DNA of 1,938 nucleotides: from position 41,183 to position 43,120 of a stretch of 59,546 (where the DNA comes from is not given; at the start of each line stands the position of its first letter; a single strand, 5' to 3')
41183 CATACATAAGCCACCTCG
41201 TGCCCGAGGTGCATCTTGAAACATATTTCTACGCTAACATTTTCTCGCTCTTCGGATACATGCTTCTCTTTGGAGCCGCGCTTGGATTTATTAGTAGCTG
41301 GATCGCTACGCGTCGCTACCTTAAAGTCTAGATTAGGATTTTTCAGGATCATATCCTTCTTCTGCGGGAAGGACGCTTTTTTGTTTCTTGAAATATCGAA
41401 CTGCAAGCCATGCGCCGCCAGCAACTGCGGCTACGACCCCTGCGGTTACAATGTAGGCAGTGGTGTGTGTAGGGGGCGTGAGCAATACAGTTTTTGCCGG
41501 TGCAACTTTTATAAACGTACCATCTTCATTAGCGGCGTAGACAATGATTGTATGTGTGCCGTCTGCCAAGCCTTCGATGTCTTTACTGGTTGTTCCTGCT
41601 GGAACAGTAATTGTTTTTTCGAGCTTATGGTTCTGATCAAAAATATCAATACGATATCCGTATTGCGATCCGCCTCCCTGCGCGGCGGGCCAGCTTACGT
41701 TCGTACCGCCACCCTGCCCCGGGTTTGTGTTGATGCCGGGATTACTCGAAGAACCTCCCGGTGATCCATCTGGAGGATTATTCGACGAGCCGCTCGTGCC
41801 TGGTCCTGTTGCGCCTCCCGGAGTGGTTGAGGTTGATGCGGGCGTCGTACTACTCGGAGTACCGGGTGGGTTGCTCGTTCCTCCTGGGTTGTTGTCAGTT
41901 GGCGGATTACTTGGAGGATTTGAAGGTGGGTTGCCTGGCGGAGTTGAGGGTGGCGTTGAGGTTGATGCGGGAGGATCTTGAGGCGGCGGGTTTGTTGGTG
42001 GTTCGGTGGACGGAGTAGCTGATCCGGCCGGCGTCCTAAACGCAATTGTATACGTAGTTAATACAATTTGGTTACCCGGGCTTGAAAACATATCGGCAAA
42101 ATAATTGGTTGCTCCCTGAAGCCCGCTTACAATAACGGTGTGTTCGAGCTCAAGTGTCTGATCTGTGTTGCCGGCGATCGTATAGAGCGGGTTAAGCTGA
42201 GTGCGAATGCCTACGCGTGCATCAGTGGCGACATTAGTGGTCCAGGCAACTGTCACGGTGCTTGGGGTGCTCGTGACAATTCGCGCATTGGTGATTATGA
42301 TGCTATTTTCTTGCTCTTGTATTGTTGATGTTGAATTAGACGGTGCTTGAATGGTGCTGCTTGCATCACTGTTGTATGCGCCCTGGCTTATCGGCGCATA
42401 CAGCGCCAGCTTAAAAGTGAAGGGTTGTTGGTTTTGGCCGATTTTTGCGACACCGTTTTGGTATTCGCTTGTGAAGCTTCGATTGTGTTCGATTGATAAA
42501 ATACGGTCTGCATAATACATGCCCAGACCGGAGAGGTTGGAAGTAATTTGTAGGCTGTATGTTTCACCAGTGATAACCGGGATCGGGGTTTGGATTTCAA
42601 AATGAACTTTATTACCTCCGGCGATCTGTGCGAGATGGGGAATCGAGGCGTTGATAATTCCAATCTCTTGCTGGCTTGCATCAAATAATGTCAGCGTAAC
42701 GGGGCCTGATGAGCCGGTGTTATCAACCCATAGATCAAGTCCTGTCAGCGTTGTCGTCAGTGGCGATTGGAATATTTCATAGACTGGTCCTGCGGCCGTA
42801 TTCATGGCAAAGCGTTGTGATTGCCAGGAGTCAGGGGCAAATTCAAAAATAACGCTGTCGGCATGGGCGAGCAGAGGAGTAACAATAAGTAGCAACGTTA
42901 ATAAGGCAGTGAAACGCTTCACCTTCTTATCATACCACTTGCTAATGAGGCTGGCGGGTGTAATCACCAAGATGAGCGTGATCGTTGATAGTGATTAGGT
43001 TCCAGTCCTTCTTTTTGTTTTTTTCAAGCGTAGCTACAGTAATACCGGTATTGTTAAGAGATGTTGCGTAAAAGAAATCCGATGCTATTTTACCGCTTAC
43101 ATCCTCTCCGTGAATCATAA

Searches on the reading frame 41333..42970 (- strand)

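Call 42: search_protein_families(library=pfam, proteins=[window:41333-42970:-], max_evalue=0.01)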
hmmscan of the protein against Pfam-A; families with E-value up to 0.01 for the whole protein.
window:41333-42970:- (545 aa): 2 families
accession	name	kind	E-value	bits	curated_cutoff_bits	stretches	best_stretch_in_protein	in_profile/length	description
PF00041.27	fn3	-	1.2e-05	25.9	25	0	422-484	15-73/84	Fibronectin type III domain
PF16656.11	Pur_ac_phosph_N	-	0.0051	17.8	30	0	232-291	8-75/93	Purple acid Phosphatase, N-terminal domain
